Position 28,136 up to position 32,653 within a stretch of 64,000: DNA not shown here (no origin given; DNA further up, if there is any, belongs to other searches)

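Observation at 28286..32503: Roughly 150-kDa modular pilin-like protein: prepilin signal fused to a metallophosphoesterase and three LamG lectin-like modules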

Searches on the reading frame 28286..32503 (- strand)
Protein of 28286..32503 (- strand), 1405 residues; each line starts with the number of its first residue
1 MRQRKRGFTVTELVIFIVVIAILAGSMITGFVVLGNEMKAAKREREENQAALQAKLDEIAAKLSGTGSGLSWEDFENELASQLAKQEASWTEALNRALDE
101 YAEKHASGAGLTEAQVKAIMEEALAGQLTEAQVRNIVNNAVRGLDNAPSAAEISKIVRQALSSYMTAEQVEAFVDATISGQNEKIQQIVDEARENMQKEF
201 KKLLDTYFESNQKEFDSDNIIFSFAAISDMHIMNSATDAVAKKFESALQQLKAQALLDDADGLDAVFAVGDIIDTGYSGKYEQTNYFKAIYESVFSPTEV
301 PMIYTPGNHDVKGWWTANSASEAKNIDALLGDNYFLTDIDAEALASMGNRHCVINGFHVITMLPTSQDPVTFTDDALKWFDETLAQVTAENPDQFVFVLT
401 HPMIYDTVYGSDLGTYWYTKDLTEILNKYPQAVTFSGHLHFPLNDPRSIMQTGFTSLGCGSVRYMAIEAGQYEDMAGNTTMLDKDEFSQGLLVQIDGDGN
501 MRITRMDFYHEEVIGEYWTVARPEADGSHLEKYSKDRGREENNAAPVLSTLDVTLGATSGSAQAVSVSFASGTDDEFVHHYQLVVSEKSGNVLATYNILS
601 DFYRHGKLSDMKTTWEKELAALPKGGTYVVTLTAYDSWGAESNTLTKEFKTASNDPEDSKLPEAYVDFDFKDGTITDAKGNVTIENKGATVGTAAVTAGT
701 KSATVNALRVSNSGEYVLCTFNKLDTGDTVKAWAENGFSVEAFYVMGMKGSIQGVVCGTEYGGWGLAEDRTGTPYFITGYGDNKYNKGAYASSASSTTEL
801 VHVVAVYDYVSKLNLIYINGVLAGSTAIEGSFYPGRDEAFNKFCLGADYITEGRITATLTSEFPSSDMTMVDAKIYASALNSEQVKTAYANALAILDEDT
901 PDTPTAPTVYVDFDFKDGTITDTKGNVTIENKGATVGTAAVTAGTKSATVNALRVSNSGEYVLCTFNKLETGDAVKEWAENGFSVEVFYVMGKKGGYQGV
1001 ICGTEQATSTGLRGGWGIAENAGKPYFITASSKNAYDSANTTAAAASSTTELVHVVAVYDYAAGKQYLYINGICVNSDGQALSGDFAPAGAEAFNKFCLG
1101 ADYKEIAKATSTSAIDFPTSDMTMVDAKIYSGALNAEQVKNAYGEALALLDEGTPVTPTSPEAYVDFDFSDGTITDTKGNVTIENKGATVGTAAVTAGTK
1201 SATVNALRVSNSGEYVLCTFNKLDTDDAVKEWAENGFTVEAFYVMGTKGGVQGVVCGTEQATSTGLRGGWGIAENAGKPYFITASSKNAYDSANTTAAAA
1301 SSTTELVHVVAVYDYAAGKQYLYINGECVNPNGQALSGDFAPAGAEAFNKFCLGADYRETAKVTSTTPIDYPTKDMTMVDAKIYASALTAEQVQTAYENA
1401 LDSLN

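Call 3: search_protein_families(library=pfam, proteins=[window:28286-32503:-], max_evalue=0.01)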
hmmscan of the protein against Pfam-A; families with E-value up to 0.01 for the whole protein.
window:28286-32503:- (1405 aa): 4 families
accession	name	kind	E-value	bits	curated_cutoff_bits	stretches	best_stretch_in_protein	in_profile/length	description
PF13385.13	Laminin_G_3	-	8.7e-31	107.5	27.6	3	973-1139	11-150/151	Concanavalin A-like lectin/glucanases superfamily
PF00149.33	Metallophos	-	9.7e-13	49.4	21.5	1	223-441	2-190/191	Calcineurin-like phosphoesterase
PF07963.17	N_methyl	-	0.0018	18.2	21.2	1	3-27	2-26/27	Prokaryotic N-terminal methylation motif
PF11181.13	YflT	-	0.0028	18.6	26.2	0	1221-1248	8-35/99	Heat induced stress protein YflT domain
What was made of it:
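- On Calcineurin-like metallophosphoesterase (PF00149): Pfam 49.4 bits against 21.5 (call 3).
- Checked: Pfam finds Metallophos (E 1e-12) and three Laminin_G_3 stretches (E 9e-31) (call 3).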

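Call 4: search_protein_families(library=ncbifam, proteins=[window:28286-32503:-], max_evalue=1)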
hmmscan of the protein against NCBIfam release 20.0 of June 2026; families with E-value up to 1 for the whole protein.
window:28286-32503:- (1405 aa): 7 families
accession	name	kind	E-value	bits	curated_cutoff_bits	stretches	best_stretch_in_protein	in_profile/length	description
NF052521.1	TafC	equivalog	2.5e-06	26.9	410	1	1370-1400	334-363/373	TafC family fimbrial protein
TIGR01708.2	typeII_sec_gspH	equivalog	6.4e-05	23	80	1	6-97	2-89/169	type II secretion system minor pseudopilin GspH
NF053862.1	DS9_1_antiphage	equivalog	0.00015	20.7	420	1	144-314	117-292/486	anti-phage phosphoesterase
TIGR00619.1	sbcd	subfamily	0.0041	16.9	77.65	1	240-312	20-88/252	exonuclease subunit SbcD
TIGR03729.1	acc_ester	subfamily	0.012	15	148.25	1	225-316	3-78/239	putative phosphoesterase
TIGR01710.1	typeII_sec_gspG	equivalog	0.058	13.4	88.85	1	6-58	1-51/134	type II secretion system major pseudopilin GspG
NF007862.0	PRK10574.1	equivalog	0.12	12.5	138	1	3-28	2-27/145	prepilin peptidase-dependent pilin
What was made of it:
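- Tried and rejected: TafC (26.9 bits vs 410), the anti-phage DS9 phosphoesterase (20.7 vs 420) and GspH (23 vs 80) lie far below their cut-offs and are ignored (call 4).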

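Call 11: find_homologous_proteins(query=window:28286-32503:-, max_evalue=1e-10)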
Query window:28286-32503:- (1405 aa): 242 proteins with E <= 1e-10 among 8000 candidates; the best 120 are listed.
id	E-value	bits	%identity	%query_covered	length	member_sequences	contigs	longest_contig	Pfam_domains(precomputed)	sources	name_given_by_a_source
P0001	0.0e+0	3006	95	100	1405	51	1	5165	PF13385.14,PF00149.34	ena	-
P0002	0.0e+0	2576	81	100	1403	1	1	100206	PF13385.14,PF00149.34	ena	-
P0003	0.0e+0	2558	87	82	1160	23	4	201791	PF13385.14,PF00149.34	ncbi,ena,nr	ncbi:MAG: metallophosphoesterase [Clostridiales bacterium]|nr:metallophosphoesterase [Clostridiales 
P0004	0.0e+0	1587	55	99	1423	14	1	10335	PF13385.14,PF00149.34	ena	-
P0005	0.0e+0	1515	54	99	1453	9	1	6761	PF13385.14,PF00149.34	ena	-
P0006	0.0e+0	1295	52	81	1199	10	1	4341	PF13385.14,PF00149.34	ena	-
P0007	0.0e+0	1291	52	80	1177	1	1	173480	PF13385.14,PF00149.34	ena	-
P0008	0.0e+0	1208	52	80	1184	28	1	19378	PF13385.14,PF06648.18,PF00149.34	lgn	-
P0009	2.5e-238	812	40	85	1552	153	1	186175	PF00149.34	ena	-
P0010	2.1e-233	796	40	85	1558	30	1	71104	PF13385.14,PF00149.34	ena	-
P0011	5.6e-229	781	54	48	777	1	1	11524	PF13385.14,PF00149.34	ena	-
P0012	7.2e-228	777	39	85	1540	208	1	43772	PF13385.14,PF00149.34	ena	-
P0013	5.7e-227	774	54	48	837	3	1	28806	PF13385.14,PF00149.34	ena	-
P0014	1.5e-225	770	39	85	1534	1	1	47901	PF13385.14,PF00149.34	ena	-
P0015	1.1e-223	764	39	85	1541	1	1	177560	PF13385.14,PF00149.34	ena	-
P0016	2.1e-223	763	39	85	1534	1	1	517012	PF13385.14,PF00149.34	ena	-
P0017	3.2e-223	762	39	85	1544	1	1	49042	PF13385.14,PF00149.34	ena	-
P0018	1.7e-222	760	39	85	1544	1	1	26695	PF13385.14,PF00149.34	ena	-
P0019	3.4e-222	759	54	47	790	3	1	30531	PF13385.14,PF00149.34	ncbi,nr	ncbi:MAG: metallophosphoesterase [Clostridia bacterium]|nr:metallophosphoesterase [Clostridia bacter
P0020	7.4e-222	757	39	85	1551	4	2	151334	PF13385.14,PF00149.34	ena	-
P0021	1.7e-220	753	39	85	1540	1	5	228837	PF13385.14,PF00149.34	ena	-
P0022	2.7e-219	749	39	85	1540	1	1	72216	PF13385.14,PF00149.34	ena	-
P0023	3.4e-219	749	39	85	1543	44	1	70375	PF13385.14,PF00149.34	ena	-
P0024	4.8e-219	748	39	85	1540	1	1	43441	PF13385.14,PF00149.34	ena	-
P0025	5.8e-219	748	38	85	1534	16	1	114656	PF13385.14,PF00149.34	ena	-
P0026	1.4e-218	747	39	85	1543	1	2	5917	PF13385.14,PF00149.34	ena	-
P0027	8.4e-214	731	51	49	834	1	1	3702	PF13385.14,PF00149.34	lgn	-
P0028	1.4e-213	730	52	49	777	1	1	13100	PF13385.14,PF00149.34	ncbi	-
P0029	6.5e-213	728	50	49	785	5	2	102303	PF13385.14,PF00149.34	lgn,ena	-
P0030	1.0e-212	727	50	49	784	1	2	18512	PF13385.14,PF00149.34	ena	-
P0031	4.5e-210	718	51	49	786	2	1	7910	PF13385.14,PF00149.34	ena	-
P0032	2.2e-208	713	50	49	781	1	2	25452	PF13385.14,PF00149.34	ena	-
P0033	1.7e-203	697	47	49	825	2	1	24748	PF19190.7,PF13385.14,PF13004.14,PF00149.34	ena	-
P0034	9.1e-201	688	49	49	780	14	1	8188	PF13385.14,PF00149.34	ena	-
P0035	1.9e-199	683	50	49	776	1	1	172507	PF13385.14,PF00149.34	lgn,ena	-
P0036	9.7e-198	678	41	67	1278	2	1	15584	PF13385.14,PF00149.34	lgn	-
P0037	2.7e-196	673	42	67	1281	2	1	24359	PF13385.14,PF00149.34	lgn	-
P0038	4.9e-195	669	42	67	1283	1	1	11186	PF13385.14,PF00149.34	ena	-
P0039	3.9e-193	662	48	49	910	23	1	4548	PF19190.7,PF13385.14,PF13004.14,PF00149.34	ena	-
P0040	5.7e-193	662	42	67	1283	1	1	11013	PF13385.14,PF00149.34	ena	-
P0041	1.1e-192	661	49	49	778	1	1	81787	PF13385.14,PF00149.34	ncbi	-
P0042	1.1e-192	661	41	67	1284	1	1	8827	PF13385.14,PF00149.34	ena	-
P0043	1.5e-192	660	42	67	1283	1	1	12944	PF13385.14,PF00149.34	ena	-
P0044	3.8e-192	659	47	49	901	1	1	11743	PF19190.7,PF13385.14,PF13004.14,PF00149.34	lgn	-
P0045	1.1e-191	658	48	50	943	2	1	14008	PF13385.14,PF00149.34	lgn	-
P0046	4.1e-191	656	46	49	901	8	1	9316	PF19190.7,PF13385.14,PF13004.14,PF00149.34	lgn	-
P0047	1.4e-189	650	47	49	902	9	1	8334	PF19190.7,PF13385.14,PF13004.14,PF00149.34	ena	-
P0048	3.4e-189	649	47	49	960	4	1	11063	PF13385.14,PF00149.34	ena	-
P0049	2.8e-188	646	41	67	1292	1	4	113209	PF13385.14,PF00149.34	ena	-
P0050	4.7e-188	645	41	67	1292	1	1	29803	PF13385.14,PF00149.34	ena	-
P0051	4.9e-188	645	41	67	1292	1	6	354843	PF13385.14,PF00149.34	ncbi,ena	-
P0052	1.8e-187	643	46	49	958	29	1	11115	PF13385.14,PF00149.34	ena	-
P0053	8.0e-187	641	49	47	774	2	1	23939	PF13385.14,PF00149.34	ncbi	-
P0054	1.4e-185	637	47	49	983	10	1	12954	PF13385.14,PF00149.34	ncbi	-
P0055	3.7e-185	636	48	48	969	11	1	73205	PF13385.14,PF00149.34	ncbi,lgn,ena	-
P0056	9.9e-183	628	47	47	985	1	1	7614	PF13385.14,PF00149.34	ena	-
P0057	1.3e-182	627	47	49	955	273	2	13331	PF13385.14,PF00149.34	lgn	-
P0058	1.8e-181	624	46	49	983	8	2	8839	PF13385.14,PF00149.34,PF10633.16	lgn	-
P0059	2.8e-180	620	45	47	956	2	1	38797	PF13385.14,PF00149.34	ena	-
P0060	3.4e-180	619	44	49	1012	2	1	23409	PF19190.7,PF13385.14,PF13004.14,PF00149.34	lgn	-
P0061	3.5e-178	613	46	49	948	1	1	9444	PF13385.14,PF00149.34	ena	-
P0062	8.9e-178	611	47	47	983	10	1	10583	PF13385.14,PF00149.34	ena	-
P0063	1.5e-177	611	46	49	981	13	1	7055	PF13385.14,PF00149.34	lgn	-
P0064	3.0e-175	603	43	49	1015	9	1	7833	PF19190.7,PF13385.14,PF13004.14,PF00149.34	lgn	-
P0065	3.3e-175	603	46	49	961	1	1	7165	PF13385.14,PF00149.34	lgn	-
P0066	4.7e-175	602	47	49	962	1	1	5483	PF13385.14,PF00149.34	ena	-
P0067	3.0e-174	600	44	52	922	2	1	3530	PF13385.14,PF00149.34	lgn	-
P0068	5.1e-174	599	45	49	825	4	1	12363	PF13385.14,PF00149.34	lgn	-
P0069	2.5e-173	597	46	47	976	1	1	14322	PF13385.14,PF00149.34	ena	-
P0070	6.7e-173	595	45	49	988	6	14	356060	PF13385.14,PF00149.34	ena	-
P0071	1.0e-172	595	44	47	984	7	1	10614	PF13385.14,PF00149.34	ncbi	-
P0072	1.7e-171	591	45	47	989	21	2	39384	PF13385.14,PF00149.34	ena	-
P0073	2.1e-171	590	47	47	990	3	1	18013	PF13385.14,PF00149.34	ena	-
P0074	5.0e-171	589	44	49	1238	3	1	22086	PF13385.14,PF00149.34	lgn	-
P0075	5.9e-171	589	46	47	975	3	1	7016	PF13385.14,PF00149.34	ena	-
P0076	1.1e-170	588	44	48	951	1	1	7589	PF13385.14,PF00149.34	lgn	-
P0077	1.1e-169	585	45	49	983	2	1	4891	PF13385.14,PF00149.34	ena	-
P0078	4.6e-169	583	45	47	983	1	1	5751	PF13385.14,PF00149.34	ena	-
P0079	1.5e-168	581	46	47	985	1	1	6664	PF13385.14,PF00149.34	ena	-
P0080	8.4e-167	575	44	49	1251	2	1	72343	PF00756.27,PF00326.28,PF00149.34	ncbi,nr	ncbi:MAG: metallophosphoesterase [Clostridia bacterium]|nr:metallophosphoesterase [Clostridia bacter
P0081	1.6e-166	574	45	48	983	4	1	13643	PF19190.7,PF13385.14,PF13004.14,PF00149.34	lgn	-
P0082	6.2e-166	572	45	49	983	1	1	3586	PF19190.7,PF13385.14,PF13004.14,PF00149.34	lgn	-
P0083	2.2e-155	537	47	48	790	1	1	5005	PF00149.34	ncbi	-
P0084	4.5e-147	510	52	32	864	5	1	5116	PF00326.28,PF05448.19,PF00149.34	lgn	-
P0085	2.5e-145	504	53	32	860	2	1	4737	PF00326.28,PF05448.19,PF00149.34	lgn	-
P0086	6.5e-145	503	53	31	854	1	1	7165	PF00326.28,PF05448.19,PF00149.34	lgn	-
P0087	2.5e-143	497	51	32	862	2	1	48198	PF00326.28,PF05448.19,PF00149.34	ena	-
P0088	3.8e-133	464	49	31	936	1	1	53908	PF00149.34,PF16378.11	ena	-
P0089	2.6e-132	461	48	34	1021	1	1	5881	PF00149.34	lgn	-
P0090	1.5e-131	458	39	49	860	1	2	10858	PF00149.34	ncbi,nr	ncbi:MAG: metallophosphoesterase [Clostridia bacterium]|nr:metallophosphoesterase [Clostridia bacter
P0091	2.4e-131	458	51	31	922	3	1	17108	PF00149.34,PF16378.11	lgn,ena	-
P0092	3.7e-131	457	49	31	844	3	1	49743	PF00326.28,PF05448.19,PF00149.34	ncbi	-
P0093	3.2e-130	454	50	31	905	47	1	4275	PF00149.34,PF16378.11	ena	-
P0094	3.6e-130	454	48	31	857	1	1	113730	PF00326.28,PF05448.19,PF00149.34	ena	-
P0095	5.2e-130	453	50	31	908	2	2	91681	PF00149.34,PF16378.11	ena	-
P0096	4.4e-129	450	45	40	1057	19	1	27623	PF00149.34,PF16378.11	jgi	jgi:3',5'-cyclic AMP phosphodiesterase CpdA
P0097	6.4e-129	450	46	36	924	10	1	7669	PF00149.34,PF16378.11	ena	-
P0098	7.5e-129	449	49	32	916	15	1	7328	PF00149.34,PF16378.11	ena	-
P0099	7.6e-129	449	48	35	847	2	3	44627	PF00149.34,PF16378.11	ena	-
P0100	1.7e-128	448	50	31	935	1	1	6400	PF00149.34,PF16378.11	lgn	-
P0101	2.2e-128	448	49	31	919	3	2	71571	PF00149.34,PF16378.11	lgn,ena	-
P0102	2.5e-128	448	44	38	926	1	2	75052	PF00149.34,PF16378.11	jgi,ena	jgi:hypothetical protein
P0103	3.9e-128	447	50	31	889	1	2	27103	PF00149.34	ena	-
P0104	4.4e-128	447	44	39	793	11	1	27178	PF00149.34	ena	-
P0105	1.3e-127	445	50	31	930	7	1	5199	PF00149.34,PF16378.11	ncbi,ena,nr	ncbi:MAG: metallophosphoesterase [Bacteroidales bacterium]|nr:metallophosphoesterase [Bacteroidales 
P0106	6.4e-127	443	49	31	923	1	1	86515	PF00149.34,PF16378.11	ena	-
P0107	9.1e-127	442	49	31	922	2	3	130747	PF00149.34,PF16378.11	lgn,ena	-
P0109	8.5e-126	439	49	32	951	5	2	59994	PF00149.34,PF16378.11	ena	-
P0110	1.9e-125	438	50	31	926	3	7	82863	PF00149.34,PF16378.11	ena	-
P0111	3.9e-125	437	50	31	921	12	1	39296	PF00149.34,PF16378.11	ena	-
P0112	5.7e-125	436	49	31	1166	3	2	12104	PF00149.34,PF22124.3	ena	-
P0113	6.3e-125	436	46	36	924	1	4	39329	PF00149.34,PF16378.11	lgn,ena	-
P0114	9.2e-125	436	44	40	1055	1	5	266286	PF00149.34,PF16378.11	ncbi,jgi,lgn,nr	ncbi:MAG: PL29 family lyase N-terminal domain-containing protein [Bacteroidales bacterium]|jgi:predi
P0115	2.6e-124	434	49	31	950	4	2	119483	PF00149.34,PF16378.11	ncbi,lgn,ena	-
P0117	2.0e-123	431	49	31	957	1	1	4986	PF00149.34,PF16378.11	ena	-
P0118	2.8e-123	431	50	32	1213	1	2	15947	PF00149.34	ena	-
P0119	4.1e-123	430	45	36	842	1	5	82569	PF00149.34,PF16378.11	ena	-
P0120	4.9e-123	430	48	32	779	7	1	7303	PF00149.34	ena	-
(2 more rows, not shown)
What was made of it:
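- NCBI names the ortholog simply 'metallophosphoesterase' (call 11).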

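Call 14: search_solved_structures(query=window:28286-32503:-, max_evalue=0.01, show_alignments=1)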
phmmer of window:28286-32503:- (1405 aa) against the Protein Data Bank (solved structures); distinct sequences matched with E-value up to 0.01: 0.
